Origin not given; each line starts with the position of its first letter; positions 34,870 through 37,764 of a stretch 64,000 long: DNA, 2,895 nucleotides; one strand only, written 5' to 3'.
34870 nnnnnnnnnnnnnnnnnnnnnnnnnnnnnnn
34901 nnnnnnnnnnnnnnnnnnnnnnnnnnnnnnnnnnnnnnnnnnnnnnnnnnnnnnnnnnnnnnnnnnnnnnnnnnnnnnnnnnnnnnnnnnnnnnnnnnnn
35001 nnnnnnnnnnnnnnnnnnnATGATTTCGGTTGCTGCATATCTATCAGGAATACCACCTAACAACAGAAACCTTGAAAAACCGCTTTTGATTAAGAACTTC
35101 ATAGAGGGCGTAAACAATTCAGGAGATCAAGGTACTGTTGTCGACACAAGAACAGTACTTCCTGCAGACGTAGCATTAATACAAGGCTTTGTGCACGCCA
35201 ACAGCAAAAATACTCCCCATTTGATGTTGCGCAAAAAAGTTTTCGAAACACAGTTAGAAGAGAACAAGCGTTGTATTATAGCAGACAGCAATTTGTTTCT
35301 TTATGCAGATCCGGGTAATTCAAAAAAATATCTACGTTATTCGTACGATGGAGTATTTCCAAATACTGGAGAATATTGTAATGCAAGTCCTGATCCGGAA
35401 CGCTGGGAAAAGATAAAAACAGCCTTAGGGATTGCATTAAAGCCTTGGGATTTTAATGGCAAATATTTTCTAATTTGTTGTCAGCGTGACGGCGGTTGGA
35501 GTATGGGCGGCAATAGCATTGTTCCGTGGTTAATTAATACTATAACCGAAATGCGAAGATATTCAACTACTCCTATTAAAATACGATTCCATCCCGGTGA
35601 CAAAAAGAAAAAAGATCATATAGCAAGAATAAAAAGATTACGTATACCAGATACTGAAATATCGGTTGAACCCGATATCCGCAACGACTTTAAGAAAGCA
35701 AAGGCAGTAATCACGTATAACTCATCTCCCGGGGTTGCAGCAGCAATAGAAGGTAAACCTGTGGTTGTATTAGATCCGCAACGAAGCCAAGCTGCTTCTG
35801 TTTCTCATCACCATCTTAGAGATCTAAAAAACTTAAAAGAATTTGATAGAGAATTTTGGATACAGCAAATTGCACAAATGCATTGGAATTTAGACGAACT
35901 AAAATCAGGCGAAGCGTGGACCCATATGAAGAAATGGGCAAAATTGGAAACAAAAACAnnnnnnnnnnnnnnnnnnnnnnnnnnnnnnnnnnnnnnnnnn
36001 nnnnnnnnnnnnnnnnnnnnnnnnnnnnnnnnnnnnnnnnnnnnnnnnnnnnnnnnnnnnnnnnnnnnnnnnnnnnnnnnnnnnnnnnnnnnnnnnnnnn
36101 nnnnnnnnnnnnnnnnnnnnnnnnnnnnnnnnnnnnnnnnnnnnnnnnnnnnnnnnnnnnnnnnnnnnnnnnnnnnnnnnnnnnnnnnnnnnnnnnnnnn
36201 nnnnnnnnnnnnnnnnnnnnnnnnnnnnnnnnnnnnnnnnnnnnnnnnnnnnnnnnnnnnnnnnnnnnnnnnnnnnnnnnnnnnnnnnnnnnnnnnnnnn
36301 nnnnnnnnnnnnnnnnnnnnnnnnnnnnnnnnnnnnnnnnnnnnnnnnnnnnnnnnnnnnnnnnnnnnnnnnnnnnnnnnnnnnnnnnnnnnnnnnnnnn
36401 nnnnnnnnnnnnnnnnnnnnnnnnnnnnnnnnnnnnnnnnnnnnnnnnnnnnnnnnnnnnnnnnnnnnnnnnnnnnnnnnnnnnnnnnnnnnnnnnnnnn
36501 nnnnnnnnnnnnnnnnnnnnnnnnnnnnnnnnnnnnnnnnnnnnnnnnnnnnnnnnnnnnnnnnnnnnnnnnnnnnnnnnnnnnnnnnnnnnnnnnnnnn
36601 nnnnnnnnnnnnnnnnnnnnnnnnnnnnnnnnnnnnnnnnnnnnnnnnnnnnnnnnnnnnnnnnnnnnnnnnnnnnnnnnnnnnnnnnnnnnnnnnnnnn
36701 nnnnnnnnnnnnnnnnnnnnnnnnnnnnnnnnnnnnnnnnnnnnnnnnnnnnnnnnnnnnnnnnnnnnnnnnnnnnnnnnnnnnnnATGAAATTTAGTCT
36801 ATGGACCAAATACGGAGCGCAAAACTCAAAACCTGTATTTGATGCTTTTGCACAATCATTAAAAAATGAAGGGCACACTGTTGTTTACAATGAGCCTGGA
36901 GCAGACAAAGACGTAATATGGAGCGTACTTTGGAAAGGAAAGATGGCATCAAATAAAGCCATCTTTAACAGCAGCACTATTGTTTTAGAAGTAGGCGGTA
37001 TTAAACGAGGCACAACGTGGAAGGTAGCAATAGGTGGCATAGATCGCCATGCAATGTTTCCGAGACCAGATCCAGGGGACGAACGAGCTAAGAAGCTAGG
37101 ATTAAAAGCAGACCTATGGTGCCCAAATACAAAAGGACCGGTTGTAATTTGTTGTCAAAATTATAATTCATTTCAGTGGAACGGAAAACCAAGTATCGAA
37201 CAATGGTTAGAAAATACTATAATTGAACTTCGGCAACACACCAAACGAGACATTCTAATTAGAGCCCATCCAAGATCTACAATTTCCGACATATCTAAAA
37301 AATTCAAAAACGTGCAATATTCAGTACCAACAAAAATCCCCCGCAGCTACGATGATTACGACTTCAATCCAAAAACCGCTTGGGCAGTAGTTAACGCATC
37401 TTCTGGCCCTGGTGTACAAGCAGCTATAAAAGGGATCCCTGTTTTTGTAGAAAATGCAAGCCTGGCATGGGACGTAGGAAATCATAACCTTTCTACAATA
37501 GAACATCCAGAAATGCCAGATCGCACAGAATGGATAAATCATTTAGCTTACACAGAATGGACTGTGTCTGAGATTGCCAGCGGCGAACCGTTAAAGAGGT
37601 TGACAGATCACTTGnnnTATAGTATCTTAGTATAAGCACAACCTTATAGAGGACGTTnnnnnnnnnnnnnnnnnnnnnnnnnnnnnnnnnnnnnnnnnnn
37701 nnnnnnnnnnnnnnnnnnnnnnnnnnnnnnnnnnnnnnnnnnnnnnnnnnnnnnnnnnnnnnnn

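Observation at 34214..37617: Three paralogous proteins with an 'R-x-H-P' motif and a conserved '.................' block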

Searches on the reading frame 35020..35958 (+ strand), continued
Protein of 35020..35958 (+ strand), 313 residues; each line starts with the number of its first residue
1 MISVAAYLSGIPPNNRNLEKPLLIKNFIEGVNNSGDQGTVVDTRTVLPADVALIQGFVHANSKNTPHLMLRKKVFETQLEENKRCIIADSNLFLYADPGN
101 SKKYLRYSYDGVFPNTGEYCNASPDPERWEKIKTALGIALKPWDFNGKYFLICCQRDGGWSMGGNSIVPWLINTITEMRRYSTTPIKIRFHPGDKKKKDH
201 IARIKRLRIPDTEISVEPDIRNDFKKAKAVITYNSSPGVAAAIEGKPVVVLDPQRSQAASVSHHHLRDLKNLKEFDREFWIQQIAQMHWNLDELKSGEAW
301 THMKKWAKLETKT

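Call 92: search_protein_families(library=pfam, proteins=[L007:6212-7135:+, P0429, P0419, P0448, P0484, P0497, P0438, P0494, P0496], max_evalue=1)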
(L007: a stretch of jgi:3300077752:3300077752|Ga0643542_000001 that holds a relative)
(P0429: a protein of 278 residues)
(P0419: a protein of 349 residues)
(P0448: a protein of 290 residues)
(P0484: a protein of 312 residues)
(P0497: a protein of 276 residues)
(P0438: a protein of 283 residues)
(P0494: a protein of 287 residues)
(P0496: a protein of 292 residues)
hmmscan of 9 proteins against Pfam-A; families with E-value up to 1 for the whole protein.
L007:6212-7135:+ (308 aa): 2 families
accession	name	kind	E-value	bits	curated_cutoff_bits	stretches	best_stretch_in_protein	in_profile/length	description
PF05159.20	Capsule_synth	-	0.0002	21.4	20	1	117-247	136-262/310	Capsule polysaccharide biosynthesis protein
PF20471.4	DUF6716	-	0.4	10.1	27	1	206-247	244-284/342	Putative glycosyltransferase (DUF6716)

P0429 (278 aa): 1 family
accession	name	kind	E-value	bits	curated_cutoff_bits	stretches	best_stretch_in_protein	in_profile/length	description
PF20471.4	DUF6716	-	0.0063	16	27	1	179-221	242-284/342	Putative glycosyltransferase (DUF6716)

P0419 (349 aa): 1 family
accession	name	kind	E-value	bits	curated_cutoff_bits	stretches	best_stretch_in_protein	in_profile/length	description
PF20471.4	DUF6716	-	0.00055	19.4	27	1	246-291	237-282/342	Putative glycosyltransferase (DUF6716)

P0448 (290 aa): 1 family
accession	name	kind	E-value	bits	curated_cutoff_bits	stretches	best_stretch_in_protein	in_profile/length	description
PF20471.4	DUF6716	-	0.24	10.8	27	1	204-233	252-281/342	Putative glycosyltransferase (DUF6716)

P0484 (312 aa): 0 families

P0497 (276 aa): 3 families
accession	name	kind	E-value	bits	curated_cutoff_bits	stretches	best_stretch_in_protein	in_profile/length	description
PF21036.3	EryCIII-like_N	-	0.18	11.9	27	1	199-256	113-172/216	Erythromycin biosynthesis protein CIII-like, N-terminal domain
PF15374.11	CCDC71L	-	0.29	10.8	30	1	19-37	41-59/393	Coiled-coil domain-containing protein 71L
PF20471.4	DUF6716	-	0.29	10.5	27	1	177-213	249-285/342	Putative glycosyltransferase (DUF6716)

P0438 (283 aa): 1 family
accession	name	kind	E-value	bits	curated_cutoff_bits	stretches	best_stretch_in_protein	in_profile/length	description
PF20471.4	DUF6716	-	0.083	12.3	27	1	194-232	246-284/342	Putative glycosyltransferase (DUF6716)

P0494 (287 aa): 0 families

P0496 (292 aa): 1 family
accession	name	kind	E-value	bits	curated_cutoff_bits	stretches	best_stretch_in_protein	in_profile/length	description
PF20471.4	DUF6716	-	0.099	12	27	1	196-235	242-281/342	Putative glycosyltransferase (DUF6716)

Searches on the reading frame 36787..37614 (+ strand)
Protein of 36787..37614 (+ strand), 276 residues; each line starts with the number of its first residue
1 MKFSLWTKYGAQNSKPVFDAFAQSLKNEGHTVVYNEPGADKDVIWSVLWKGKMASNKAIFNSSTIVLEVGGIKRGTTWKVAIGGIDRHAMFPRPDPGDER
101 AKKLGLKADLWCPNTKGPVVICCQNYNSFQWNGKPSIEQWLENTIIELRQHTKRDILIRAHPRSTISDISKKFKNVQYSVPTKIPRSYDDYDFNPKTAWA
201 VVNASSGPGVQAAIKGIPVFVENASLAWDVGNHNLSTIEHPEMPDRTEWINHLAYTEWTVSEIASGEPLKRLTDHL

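Call 7: search_protein_families(library=pfam, proteins=[window:36787-37614:+], max_evalue=0.1)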
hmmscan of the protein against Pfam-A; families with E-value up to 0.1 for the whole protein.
window:36787-37614:+ (276 aa): 0 families

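Call 8: search_protein_families(library=phrogs, proteins=[window:36787-37614:+], max_evalue=0.01)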
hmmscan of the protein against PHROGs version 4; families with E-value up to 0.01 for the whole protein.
window:36787-37614:+ (276 aa): 0 families

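Call 12: find_homologous_proteins(query=window:36787-37614:+, max_evalue=0.001)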
Query window:36787-37614:+ (276 aa): 2360 proteins with E <= 0.001 among 2833 candidates; the best 120 are listed.
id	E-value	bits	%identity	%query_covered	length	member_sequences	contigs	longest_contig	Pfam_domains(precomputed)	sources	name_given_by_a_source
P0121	2.1e-182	623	96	100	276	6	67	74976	-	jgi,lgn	jgi:hypothetical protein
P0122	1.5e-101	357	58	100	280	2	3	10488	-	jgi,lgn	jgi:hypothetical protein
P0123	1.1e-100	355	57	100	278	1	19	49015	-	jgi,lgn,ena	jgi:hypothetical protein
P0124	1.6e-100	354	57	100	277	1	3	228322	-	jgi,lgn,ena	-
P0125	1.2e-99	351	58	100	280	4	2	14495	-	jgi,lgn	jgi:hypothetical protein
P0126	2.4e-99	350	58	100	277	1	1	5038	-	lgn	-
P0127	3.5e-98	346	58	100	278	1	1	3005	-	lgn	-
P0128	3.1e-95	337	55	99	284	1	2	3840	-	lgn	-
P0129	2.1e-94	334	55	100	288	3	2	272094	-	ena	-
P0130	2.0e-92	327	55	100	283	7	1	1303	-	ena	-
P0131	2.6e-92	327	53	99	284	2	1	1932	-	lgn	-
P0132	1.3e-90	321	54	100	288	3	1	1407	-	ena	-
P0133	1.7e-90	321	54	100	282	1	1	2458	-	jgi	jgi:hypothetical protein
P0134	1.1e-89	318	53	99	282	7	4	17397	-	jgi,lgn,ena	-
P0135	2.2e-89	317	54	100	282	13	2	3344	-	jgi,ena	-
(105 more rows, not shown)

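Call 24: search_dna_similar(query=window:36787-37614:+, collection=phages, mode=protein, max_rows=30, max_evalue=0.01)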
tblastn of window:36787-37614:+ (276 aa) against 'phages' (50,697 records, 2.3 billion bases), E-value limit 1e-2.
Records with a match: 17; places in all: 18; records where one place covers at least 80% of the query: 1.
Best place of each record, by identity: <60% 17.
By first word of the organism name: Caulobacter 13; Bertelyvirus 2; Caudoviricetes 1; Pelagibacter 1.
By host as written in the record: Caulobacter vibrioides CB15 13; Caulobacter crescentus 2; - 1; Candidatus Pelagibacter ubique HTCC1062 1.
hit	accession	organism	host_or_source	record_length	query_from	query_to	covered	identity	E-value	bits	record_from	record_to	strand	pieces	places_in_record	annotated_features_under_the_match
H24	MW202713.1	Caudoviricetes sp.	Manatee Spring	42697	36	266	84%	29.7%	1e-16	85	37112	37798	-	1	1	none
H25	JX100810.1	Caulobacter phage CcrColossus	Caulobacter crescentus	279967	117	267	55%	31.6%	1e-7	59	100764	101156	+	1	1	hypothetical protein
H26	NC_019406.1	Caulobacter phage CcrColossus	Caulobacter crescentus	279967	117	267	55%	31.6%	1e-7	59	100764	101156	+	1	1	hypothetical protein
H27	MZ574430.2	Caulobacter phage C2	Caulobacter vibrioides CB15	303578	119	267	54%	31.2%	4e-10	66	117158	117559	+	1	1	hypothetical protein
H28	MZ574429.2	Caulobacter phage C1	Caulobacter vibrioides CB15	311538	119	267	54%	31.2%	4e-10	66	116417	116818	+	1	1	hypothetical protein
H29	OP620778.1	Bertelyvirus sp.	Caulobacter vibrioides CB15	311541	119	267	54%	31.2%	4e-10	66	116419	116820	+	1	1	hypothetical protein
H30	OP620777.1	Bertelyvirus sp.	Caulobacter vibrioides CB15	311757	119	267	54%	31.2%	4e-10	66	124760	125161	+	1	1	hypothetical protein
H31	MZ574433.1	Caulobacter phage RB23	Caulobacter vibrioides CB15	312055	119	267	54%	31.2%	4e-10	66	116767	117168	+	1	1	hypothetical protein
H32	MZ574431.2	Caulobacter phage J4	Caulobacter vibrioides CB15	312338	119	267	54%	31.2%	4e-10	66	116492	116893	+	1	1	hypothetical protein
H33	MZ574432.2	Caulobacter phage BL47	Caulobacter vibrioides CB15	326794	119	267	54%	31.2%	4e-10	66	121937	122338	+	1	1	hypothetical protein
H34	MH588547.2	Caulobacter phage CcrSC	Caulobacter vibrioides CB15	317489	119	267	54%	31.2%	9e-10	65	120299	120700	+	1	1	hypothetical protein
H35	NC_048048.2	Caulobacter phage CcrSC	Caulobacter vibrioides CB15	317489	119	267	54%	31.2%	9e-10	65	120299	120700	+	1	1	hypothetical protein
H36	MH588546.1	Caulobacter phage CcrBL9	Caulobacter vibrioides CB15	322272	119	267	54%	31.2%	1e-9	65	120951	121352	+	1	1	hypothetical protein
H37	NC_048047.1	Caulobacter phage CcrBL9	Caulobacter vibrioides CB15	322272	119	267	54%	31.2%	1e-9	65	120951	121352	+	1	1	hypothetical protein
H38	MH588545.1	Caulobacter phage CcrPW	Caulobacter vibrioides CB15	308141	119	267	54%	30.7%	2e-6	55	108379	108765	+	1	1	hypothetical protein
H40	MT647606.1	Pelagibacter phage Mosig EXVC030M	Candidatus Pelagibacter ubique HTCC1062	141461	110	267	57%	27.9%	6e-10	66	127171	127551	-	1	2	hypothetical protein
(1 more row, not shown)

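Call 25: get_annotated_region(hit=H40, flank=6000)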
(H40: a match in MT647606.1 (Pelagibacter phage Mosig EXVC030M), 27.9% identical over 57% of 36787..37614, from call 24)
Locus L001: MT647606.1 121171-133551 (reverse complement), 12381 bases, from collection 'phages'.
description: Pelagibacter phage Mosig EXVC030M, complete genome.
organism: Pelagibacter phage Mosig EXVC030M (NCBI taxid 2759214)
taxonomy: Viruses; Duplodnaviria; Heunggongvirae; Uroviricota; Caudoviricetes; Kyanoviridae
host: Candidatus Pelagibacter ubique HTCC1062; source: oxygen minimum zone; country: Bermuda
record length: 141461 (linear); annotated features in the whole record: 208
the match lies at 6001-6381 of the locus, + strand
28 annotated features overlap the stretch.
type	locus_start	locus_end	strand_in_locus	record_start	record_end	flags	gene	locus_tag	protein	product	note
CDS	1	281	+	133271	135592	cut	-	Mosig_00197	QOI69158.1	putative ribonucleoside-diphosphate reductase 1 subunit alpha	-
CDS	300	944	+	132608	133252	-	-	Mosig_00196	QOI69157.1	hypothetical protein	-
CDS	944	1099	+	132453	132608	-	-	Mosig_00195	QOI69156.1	hypothetical protein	-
CDS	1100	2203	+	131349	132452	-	-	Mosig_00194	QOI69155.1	putative ribonucleoside-diphosphate reductase 1 subunit beta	-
CDS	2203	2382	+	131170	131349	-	-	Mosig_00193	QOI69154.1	hypothetical protein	-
CDS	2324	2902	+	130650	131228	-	-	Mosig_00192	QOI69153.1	putative RuvC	-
CDS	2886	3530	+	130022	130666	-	-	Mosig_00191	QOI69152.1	putative methyltransferase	-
CDS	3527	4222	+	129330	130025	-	-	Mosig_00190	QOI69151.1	putative methyltransferase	-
CDS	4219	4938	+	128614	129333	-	-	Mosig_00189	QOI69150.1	hypothetical protein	-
CDS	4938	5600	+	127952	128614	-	-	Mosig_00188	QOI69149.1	putative glycosyltransferase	-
CDS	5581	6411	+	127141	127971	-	-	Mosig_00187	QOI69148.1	hypothetical protein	-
CDS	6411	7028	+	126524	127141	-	-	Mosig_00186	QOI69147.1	putative sulfotransfer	-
CDS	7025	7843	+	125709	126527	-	-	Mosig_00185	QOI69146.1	hypothetical protein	-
CDS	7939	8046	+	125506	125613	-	-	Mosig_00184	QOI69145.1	hypothetical protein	-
CDS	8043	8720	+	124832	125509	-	-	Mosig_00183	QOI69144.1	putative glycosyltransferase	-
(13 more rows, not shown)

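Call 26: get_annotated_region(hit=H24, flank=6000)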
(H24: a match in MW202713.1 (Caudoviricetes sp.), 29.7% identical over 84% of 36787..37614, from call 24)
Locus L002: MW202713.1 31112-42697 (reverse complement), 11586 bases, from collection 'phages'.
description: Podoviridae sp. isolate ct7QV12, complete genome.
organism: Caudoviricetes sp. (NCBI taxid 2832643)
taxonomy: Viruses; Duplodnaviria; Heunggongvirae; Uroviricota; Caudoviricetes
host: -; source: Manatee Spring; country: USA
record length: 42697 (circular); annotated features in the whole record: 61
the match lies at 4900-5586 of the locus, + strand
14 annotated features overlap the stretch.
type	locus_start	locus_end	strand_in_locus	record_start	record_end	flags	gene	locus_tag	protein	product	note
CDS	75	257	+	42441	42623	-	-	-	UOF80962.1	hypothetical protein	-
CDS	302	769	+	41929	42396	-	-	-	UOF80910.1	hypothetical protein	-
CDS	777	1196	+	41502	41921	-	-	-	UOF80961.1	hypothetical protein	-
CDS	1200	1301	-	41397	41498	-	-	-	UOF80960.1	hypothetical protein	-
CDS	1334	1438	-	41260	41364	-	-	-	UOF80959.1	hypothetical protein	-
CDS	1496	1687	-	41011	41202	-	-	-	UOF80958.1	hypothetical protein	-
CDS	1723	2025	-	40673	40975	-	-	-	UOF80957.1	lipoprotein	-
CDS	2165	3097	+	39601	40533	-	-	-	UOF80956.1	glycosyltransferase tibC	-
CDS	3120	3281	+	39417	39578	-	-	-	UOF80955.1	hypothetical protein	-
CDS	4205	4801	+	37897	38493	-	-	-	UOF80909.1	methyltransferase domain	-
CDS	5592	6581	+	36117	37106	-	-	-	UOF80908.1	putative pyridoxal phosphate-dependent enzyme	-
CDS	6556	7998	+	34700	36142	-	-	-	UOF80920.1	large terminase protein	-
CDS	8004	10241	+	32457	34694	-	-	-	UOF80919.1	head to tail joining protein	-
CDS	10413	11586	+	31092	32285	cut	-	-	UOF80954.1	hypothetical protein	-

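Call 27: get_annotated_region(hit=H34, flank=6000)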
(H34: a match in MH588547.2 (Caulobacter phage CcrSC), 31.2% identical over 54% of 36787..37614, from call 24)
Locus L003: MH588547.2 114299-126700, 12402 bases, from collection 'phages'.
description: Caulobacter phage CcrSC, complete genome.
organism: Caulobacter phage CcrSC (NCBI taxid 2283272)
taxonomy: Viruses; Duplodnaviria; Heunggongvirae; Uroviricota; Caudoviricetes; Dolichocephalovirinae; Bertelyvirus; Bertelyvirus SC
host: Caulobacter vibrioides CB15; source: -; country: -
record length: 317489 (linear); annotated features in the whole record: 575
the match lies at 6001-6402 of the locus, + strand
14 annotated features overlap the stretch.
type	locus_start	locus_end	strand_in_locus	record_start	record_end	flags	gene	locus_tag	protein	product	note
CDS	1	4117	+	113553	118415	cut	-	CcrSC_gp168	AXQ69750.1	putative tail protein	-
CDS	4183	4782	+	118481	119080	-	-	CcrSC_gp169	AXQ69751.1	hypothetical protein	-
CDS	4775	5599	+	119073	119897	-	-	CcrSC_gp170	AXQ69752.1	hypothetical protein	-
CDS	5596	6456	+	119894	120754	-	-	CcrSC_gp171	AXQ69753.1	hypothetical protein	-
CDS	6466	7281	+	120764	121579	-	-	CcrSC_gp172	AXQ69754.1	hypothetical protein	-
CDS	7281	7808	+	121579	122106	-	-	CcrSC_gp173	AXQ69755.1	FkbM family methyltransferase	-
CDS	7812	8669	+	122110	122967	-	-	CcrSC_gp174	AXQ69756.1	hypothetical protein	-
CDS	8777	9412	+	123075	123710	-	-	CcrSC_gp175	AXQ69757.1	lysozyme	-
CDS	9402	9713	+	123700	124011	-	-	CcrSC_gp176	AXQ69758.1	hypothetical protein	-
CDS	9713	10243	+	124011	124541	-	-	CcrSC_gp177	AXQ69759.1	hypothetical protein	-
CDS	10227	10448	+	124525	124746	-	-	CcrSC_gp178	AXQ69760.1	hypothetical protein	-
CDS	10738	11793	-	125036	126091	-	-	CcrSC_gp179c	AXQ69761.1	3'-phosphatase, 5'-polynucleotide kinase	-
CDS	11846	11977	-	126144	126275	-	-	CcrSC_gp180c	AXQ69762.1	hypothetical protein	-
CDS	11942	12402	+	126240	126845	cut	-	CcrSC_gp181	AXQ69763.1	putative DNA methylase protein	-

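Call 45: search_protein_families(library=ncbifam, proteins=[window:36787-37614:+], max_evalue=0.01)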
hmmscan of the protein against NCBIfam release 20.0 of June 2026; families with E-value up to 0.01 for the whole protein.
window:36787-37614:+ (276 aa): 0 families

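Call 59: find_related_loci(query=A3, collection=genome_contigs, flank=10000)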
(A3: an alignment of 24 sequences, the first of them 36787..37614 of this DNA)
Query A3 (276 aa) in genome_contigs; peptide patterns used: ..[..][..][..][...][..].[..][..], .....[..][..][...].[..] (x = any residue, [..] = any of these).
83 stretches matched a pattern; 7 encode a relative of the query (tblastn E <= 1e-3); 7 distinct loci.
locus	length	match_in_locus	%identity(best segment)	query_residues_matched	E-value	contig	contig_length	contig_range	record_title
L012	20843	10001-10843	53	1-276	1e-90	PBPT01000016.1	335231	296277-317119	MAG: Candidatus Neomarinimicrobiota bacterium isolate RS350 8480, whole genome shotgun sequence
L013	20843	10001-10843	53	1-276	1e-90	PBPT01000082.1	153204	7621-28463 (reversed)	MAG: Candidatus Neomarinimicrobiota bacterium isolate RS350 TaraRedSea_contig_375877, whole genome shotgun sequence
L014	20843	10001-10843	51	1-274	1e-83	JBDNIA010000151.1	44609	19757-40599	MAG: Crocinitomicaceae bacterium isolate concoct.5.WLB k141_367875, whole genome shotgun sequence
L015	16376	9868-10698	46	1-273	8e-77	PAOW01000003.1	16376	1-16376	MAG: Methanobacteriota archaeon isolate SAT205 219525, whole genome shotgun sequence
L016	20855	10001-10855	40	1-276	7e-63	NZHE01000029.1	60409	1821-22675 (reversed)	MAG: Rickettsiales bacterium isolate MED657 136653, whole genome shotgun sequence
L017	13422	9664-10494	39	1-276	2e-61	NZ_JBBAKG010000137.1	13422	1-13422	MAG: Haliscomenobacter sp. isolate EUL_031 ctg138-EUL_031, whole genome shotgun sequence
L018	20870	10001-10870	37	1-276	9e-50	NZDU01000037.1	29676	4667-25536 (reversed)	MAG: Candidatus Pacearchaeota archaeon isolate ARS103 57557, whole genome shotgun sequence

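Call 60: find_related_loci(query=A3, collection=viral_contigs, flank=10000)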
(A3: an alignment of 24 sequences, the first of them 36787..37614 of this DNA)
Query A3 (276 aa) in viral_contigs; peptide patterns used: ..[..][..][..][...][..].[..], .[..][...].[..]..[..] (x = any residue, [..] = any of these).
599 stretches matched a pattern (row limit reached: there are more); 591 encode a relative of the query (tblastn E <= 1e-3); the best 80 are kept; 80 distinct loci.
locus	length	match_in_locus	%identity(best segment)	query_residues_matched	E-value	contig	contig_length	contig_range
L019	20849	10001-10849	55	1-276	8e-98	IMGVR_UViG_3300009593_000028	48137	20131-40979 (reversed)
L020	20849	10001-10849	55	1-276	4e-97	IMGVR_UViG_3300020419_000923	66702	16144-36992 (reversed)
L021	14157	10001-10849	55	1-276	2e-97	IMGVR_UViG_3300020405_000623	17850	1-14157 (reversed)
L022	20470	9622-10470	53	1-276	7e-96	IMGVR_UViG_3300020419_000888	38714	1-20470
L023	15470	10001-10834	54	1-271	5e-94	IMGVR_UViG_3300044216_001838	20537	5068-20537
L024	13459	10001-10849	54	1-276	2e-93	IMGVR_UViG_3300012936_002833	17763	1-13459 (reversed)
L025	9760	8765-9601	53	1-273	1e-93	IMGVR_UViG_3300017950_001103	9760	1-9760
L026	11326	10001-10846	52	1-276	4e-93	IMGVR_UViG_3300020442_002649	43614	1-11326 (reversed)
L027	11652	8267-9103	54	1-276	1e-92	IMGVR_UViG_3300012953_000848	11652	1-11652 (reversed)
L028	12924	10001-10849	53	1-276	3e-92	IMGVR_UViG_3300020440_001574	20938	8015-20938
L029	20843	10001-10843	54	1-273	1e-90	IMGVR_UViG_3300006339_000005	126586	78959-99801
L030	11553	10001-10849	51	1-276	4e-90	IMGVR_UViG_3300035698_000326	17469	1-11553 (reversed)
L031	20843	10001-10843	52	1-276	2e-90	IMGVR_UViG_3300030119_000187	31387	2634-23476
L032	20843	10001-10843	53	1-276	1e-89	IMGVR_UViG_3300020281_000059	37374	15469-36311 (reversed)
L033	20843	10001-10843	52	1-276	1e-89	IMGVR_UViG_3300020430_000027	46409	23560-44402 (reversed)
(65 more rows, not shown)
